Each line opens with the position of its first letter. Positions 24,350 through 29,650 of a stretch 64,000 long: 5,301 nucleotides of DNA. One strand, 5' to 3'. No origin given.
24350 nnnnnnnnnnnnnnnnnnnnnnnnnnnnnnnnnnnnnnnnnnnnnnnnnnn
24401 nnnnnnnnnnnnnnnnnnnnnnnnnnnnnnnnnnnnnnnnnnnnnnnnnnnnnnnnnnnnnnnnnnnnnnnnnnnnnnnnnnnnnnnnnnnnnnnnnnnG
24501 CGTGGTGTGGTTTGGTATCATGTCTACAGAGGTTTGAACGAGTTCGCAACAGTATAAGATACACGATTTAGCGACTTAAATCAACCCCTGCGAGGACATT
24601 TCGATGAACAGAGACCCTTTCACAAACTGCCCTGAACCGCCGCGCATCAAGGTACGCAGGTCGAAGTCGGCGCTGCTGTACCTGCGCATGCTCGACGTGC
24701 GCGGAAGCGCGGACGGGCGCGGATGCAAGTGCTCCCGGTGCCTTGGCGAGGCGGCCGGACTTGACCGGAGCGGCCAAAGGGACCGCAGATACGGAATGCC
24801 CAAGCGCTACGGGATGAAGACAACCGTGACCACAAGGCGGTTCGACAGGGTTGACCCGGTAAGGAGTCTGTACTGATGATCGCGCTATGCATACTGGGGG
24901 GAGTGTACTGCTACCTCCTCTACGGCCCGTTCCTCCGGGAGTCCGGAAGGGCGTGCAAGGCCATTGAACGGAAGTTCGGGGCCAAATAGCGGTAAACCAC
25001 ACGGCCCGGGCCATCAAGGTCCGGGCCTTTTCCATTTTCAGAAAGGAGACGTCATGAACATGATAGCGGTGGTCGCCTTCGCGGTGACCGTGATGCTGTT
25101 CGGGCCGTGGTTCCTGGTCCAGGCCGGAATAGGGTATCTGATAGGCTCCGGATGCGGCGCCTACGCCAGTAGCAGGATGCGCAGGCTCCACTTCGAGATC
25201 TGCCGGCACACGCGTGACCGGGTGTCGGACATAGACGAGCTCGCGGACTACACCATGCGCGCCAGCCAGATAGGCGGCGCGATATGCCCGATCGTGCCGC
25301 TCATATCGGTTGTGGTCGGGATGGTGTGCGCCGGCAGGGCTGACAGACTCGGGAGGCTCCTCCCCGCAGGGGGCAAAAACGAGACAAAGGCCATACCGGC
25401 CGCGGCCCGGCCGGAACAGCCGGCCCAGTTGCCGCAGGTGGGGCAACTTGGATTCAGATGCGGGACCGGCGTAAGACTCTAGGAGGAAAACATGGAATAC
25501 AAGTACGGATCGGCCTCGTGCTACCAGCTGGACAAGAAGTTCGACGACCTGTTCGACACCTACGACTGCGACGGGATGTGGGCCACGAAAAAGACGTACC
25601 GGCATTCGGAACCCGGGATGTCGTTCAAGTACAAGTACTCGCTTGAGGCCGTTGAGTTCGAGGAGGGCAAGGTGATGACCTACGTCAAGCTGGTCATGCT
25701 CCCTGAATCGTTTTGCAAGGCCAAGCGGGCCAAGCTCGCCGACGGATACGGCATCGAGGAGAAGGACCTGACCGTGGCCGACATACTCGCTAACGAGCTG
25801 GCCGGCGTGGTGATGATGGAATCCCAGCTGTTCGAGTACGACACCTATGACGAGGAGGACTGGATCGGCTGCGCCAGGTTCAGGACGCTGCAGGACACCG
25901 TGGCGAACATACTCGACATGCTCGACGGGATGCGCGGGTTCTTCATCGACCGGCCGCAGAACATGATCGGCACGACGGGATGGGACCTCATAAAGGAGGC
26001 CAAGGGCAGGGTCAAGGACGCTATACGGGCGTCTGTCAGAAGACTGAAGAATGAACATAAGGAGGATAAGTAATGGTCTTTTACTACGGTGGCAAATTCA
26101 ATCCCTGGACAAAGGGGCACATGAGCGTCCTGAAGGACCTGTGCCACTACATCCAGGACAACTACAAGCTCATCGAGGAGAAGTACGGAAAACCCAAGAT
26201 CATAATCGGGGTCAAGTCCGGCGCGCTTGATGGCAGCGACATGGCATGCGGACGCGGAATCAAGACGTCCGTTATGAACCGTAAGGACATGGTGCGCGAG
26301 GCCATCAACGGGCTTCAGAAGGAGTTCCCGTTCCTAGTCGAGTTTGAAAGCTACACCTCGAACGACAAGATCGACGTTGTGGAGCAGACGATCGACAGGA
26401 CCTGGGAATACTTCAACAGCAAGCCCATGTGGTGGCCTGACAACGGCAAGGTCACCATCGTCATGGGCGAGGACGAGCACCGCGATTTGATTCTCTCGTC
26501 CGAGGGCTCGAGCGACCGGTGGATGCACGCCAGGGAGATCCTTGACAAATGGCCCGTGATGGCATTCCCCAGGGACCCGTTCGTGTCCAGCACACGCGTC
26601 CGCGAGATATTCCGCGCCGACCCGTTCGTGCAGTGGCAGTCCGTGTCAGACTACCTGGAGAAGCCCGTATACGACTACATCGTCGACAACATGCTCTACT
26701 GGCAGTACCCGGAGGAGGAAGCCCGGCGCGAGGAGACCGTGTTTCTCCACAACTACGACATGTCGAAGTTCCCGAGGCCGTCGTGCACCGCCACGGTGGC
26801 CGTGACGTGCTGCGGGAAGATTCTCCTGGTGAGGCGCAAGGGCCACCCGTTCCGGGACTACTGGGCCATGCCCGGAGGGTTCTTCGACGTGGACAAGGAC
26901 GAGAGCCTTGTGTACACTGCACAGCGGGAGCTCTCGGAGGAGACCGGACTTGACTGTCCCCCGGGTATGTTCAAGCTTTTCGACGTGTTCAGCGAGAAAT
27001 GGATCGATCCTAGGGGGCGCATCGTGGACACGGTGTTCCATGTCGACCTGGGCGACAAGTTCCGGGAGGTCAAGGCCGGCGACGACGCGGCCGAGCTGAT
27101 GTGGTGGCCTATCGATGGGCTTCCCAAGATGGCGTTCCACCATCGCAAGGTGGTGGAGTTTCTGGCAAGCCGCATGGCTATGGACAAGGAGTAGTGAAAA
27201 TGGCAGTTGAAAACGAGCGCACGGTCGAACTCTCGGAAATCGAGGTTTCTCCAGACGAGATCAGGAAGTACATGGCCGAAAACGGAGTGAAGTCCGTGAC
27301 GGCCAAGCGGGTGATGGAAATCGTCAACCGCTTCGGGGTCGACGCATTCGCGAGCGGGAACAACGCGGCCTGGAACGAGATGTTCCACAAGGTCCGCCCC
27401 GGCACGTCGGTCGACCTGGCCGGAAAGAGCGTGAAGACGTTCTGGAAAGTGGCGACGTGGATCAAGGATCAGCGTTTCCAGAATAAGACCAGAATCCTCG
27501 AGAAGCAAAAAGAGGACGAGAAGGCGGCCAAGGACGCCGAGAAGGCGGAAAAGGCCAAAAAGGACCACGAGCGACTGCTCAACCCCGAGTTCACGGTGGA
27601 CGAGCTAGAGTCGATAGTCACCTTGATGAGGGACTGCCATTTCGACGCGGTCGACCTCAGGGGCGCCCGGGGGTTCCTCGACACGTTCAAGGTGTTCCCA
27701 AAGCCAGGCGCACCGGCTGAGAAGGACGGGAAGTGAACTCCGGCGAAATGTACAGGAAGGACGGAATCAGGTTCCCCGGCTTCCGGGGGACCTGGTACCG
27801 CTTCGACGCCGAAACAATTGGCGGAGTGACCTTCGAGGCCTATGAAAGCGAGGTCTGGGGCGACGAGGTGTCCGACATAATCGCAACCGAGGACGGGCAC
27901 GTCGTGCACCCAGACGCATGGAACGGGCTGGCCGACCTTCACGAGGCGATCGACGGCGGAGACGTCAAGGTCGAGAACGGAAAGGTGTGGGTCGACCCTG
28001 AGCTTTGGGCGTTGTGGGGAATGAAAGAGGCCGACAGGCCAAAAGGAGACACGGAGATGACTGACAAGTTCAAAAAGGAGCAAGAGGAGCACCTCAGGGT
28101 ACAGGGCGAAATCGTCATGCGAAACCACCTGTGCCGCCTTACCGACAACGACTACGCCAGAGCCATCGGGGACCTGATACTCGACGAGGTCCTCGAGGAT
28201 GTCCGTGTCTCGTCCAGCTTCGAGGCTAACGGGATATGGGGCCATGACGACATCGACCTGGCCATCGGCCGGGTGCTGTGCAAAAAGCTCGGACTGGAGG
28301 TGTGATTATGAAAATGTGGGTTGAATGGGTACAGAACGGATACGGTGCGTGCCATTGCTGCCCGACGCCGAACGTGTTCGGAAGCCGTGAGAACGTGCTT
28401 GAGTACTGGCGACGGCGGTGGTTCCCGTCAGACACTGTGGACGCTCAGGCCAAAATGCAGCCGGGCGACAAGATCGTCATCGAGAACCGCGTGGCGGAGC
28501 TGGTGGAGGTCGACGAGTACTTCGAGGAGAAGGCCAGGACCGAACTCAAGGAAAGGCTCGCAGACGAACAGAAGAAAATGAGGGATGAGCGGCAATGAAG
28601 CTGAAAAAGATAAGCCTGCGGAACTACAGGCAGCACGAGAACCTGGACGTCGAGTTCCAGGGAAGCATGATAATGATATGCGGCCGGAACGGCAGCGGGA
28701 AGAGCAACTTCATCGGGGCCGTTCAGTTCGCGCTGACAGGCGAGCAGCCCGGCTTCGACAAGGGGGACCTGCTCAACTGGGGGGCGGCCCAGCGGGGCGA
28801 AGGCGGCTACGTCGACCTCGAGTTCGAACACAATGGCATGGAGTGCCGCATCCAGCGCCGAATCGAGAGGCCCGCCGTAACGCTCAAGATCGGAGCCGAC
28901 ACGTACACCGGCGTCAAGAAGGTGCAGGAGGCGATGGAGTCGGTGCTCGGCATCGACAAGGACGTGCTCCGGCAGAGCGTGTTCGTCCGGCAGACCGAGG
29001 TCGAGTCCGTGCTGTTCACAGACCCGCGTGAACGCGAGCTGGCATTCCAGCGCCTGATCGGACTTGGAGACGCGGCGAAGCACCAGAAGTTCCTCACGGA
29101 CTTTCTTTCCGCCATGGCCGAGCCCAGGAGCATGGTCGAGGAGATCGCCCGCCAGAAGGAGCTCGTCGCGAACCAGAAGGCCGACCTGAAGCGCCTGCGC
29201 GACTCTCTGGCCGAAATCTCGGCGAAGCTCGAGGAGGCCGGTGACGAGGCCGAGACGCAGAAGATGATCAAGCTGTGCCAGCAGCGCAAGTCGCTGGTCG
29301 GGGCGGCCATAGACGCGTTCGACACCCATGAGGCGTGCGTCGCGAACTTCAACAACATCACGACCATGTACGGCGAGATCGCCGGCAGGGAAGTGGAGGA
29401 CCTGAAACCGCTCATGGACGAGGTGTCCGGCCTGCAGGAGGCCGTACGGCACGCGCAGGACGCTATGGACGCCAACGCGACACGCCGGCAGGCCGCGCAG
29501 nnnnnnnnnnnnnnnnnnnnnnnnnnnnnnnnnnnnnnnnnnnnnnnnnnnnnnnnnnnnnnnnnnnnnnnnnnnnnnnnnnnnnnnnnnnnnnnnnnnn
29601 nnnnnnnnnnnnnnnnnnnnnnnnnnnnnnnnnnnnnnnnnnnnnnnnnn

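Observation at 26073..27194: NadM-type adenylyltransferase fused to a Nudix hydrolase in a phage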

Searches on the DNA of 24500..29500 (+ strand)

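Call 7: search_dna_similar(query=window:24500-29500:+, collection=phages, mode=near, max_rows=15)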
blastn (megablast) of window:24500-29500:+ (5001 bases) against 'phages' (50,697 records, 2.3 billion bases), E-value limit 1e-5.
No match.

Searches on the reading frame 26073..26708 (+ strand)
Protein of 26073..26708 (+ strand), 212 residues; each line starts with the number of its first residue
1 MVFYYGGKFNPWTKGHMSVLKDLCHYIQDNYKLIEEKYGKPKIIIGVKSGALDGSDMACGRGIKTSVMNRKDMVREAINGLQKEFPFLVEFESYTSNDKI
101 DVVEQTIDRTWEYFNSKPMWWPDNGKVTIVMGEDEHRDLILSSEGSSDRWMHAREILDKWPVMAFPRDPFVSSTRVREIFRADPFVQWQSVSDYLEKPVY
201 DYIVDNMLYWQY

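Call 25: search_solved_structures(query=A2, max_evalue=10, show_alignments=3)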
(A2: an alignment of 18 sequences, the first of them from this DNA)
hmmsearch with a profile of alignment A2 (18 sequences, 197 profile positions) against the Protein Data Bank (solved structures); distinct sequences matched with E-value up to 10: 69 (the best 60 are shown).
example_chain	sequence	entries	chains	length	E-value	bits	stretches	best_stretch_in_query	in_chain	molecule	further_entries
5llt_A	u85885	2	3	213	6.2e-13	52.4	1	3-195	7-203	Nicotinate-nucleotide adenylyltransferase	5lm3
2h29_A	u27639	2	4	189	1.3e-12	51.4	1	2-195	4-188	Probable nicotinate-nucleotide adenylyltransferase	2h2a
3h05_A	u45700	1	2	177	1.8e-11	47.7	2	59-195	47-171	uncharacterized protein VPA0413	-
1kam_A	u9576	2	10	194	3.9e-08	36.8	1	4-193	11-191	NICOTINATE-NUCLEOTIDE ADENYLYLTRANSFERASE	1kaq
8aih_A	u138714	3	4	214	9.1e-08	35.6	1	4-195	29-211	Probable nicotinate-nucleotide adenylyltransferase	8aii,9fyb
1od6_A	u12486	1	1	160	1.7e-06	31.4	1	1-81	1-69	PHOSPHOPANTETHEINE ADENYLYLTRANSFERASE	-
1yul_A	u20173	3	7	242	2.6e-06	30.8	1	4-195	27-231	Probable nicotinate-nucleotide adenylyltransferase | 'Probable nicotinate-nucleotide adenylyltransferase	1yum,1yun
5z9r_A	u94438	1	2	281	4.8e-06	30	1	7-194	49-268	Nicotinamide/nicotinic acid mononucleotide adenylyltransferase 3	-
1nup_A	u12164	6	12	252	3e-05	27.3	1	7-195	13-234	FKSG76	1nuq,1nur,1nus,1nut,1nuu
1kku_A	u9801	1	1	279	5.2e-05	26.6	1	7-194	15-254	NICOTINAMIDE MONONUCLEOTIDE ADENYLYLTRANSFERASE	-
1gzu_A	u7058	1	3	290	5.6e-05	26.5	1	7-194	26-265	NICOTINAMIDE MONONUCLEOTIDE ADENYLYL TRANSFERASE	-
1kqn_A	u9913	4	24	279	5.6e-05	26.5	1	7-194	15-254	NICOTINAMIDE MONONUCLEOTIDE ADENYLYL TRANSFERASE | Nicotinamide/nicotinic acid mononucleotide adenylyltransferase 1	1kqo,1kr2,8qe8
1vlh_A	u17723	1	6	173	6e-05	26.4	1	1-80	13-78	Phosphopantetheine adenylyltransferase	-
6kh2_A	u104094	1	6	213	6.1e-05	26.3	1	4-194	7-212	Probable nicotinate-nucleotide adenylyltransferase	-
6kg3_A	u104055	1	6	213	7.6e-05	26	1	4-194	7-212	Probable nicotinate-nucleotide adenylyltransferase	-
1f9a_A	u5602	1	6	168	0.00089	22.6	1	7-77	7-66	HYPOTHETICAL PROTEIN MJ0541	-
2qjt_B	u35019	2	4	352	0.16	15.2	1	4-95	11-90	Nicotinamide-nucleotide adenylyltransferase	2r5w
1m8g_A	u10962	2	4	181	0.26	14.5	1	7-75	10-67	Nicotinamide-nucleotide Adenylyltransferase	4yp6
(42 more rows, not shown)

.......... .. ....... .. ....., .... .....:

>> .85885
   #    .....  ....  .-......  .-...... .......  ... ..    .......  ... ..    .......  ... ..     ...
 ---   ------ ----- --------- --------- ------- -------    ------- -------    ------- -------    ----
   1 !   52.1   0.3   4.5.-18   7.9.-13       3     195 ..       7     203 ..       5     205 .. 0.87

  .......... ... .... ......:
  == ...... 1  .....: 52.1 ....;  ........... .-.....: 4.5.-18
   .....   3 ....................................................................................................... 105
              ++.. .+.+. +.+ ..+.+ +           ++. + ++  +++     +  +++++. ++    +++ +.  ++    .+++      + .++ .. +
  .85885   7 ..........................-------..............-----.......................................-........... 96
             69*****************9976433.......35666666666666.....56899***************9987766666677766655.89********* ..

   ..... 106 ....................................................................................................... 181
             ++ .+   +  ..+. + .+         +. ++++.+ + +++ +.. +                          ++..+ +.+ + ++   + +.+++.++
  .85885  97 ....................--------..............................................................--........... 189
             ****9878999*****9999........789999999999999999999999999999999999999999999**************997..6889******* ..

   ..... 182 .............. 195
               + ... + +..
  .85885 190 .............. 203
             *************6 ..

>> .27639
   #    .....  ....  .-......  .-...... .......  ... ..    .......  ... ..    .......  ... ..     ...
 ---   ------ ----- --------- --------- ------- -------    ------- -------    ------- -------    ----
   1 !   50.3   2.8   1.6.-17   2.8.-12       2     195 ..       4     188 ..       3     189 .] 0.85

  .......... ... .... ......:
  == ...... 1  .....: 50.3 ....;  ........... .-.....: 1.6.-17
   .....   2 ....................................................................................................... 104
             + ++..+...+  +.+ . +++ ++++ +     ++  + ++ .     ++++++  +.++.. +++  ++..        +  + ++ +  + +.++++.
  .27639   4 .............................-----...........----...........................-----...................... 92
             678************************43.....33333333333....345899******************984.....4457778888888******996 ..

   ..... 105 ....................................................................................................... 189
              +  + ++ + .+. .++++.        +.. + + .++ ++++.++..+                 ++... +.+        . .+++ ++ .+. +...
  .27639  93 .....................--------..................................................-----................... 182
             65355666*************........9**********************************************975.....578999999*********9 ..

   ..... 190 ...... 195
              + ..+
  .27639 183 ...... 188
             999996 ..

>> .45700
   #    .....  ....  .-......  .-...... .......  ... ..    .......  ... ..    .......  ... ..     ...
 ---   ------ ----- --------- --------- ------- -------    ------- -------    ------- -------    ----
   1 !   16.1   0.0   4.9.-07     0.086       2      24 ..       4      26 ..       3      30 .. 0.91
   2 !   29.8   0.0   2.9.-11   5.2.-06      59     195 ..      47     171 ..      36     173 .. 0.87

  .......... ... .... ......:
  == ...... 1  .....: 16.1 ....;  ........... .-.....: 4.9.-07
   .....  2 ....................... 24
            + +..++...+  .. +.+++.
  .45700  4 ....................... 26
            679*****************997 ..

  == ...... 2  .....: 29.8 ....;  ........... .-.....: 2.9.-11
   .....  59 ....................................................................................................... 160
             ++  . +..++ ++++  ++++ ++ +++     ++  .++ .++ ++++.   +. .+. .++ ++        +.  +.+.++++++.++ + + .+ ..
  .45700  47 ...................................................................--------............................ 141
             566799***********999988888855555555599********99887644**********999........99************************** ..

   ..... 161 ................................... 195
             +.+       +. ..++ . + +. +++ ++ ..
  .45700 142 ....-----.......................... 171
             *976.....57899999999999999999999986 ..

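Call 26: search_protein_families(library=ncbifam, alignment_id=A2, max_evalue=0.01)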
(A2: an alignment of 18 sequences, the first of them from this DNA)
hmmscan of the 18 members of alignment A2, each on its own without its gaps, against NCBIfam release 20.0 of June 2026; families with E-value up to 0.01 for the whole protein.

A. member 1, seq(212 aa): 5 families
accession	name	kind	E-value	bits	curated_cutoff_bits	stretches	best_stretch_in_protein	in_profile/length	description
TIGR00482.1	TIGR00482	equivalog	8.3e-08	32.5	112.45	1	5-167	2-128/194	nicotinate (nicotinamide) nucleotide adenylyltransferase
NF006479.0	PRK08887.1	equivalog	2e-06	27.8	164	1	148-210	114-171/174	nicotinate-nicotinamide nucleotide adenylyltransferase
NF005519.0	PRK07152.1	equivalog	8.9e-05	21.6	315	1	3-210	4-185/361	nicotinate-nucleotide adenylyltransferase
TIGR01510.1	coaD_prev_kdtB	equivalog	0.00063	19.8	103.3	0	5-28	4-27/155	pantetheine-phosphate adenylyltransferase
TIGR00125.1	cyt_tran_rel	domain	0.0018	18.4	27.7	1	4-24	3-23/65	adenylyltransferase/cytidyltransferase family protein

B. families by the number of members that match (of 18 scanned): 17 families
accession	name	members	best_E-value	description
TIGR00482.1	TIGR00482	18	2.4e-20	nicotinate (nicotinamide) nucleotide adenylyltransferase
TIGR00125.1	cyt_tran_rel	16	1.4e-06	adenylyltransferase/cytidyltransferase family protein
NF005519.0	PRK07152.1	15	7.9e-15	nicotinate-nucleotide adenylyltransferase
NF000840.1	PRK00071.1-3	10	1.8e-11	nicotinate-nucleotide adenylyltransferase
TIGR01510.1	coaD_prev_kdtB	10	2.7e-08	pantetheine-phosphate adenylyltransferase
NF006479.0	PRK08887.1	9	9e-10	nicotinate-nicotinamide nucleotide adenylyltransferase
NF000839.0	PRK00071.1-1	9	2.1e-09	nicotinate-nucleotide adenylyltransferase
NF000842.0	PRK00071.2-1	7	1.2e-12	nicotinate-nucleotide adenylyltransferase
NF000841.0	PRK00071.1-4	6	2.2e-07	nicotinate-nucleotide adenylyltransferase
NF005410.0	PRK06973.1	3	3.9e-06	nicotinate-nucleotide adenylyltransferase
NF001985.0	PRK00777.1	2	5.8e-05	pantetheine-phosphate adenylyltransferase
NF000845.0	PRK00071.2-4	2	0.0018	nicotinate-nucleotide adenylyltransferase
NF000843.0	PRK00071.2-2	2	0.0031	nicotinate-nucleotide adenylyltransferase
NF002250.0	PRK01170.1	1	0.00083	bifunctional pantetheine-phosphate adenylyltransferase/NTP phosphatase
NF050065.1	DisulBndDsbICampy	1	0.003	disulfide bond formation protein DsbI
TIGR01527.1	arch_NMN_Atrans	1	0.007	nicotinamide-nucleotide adenylyltransferase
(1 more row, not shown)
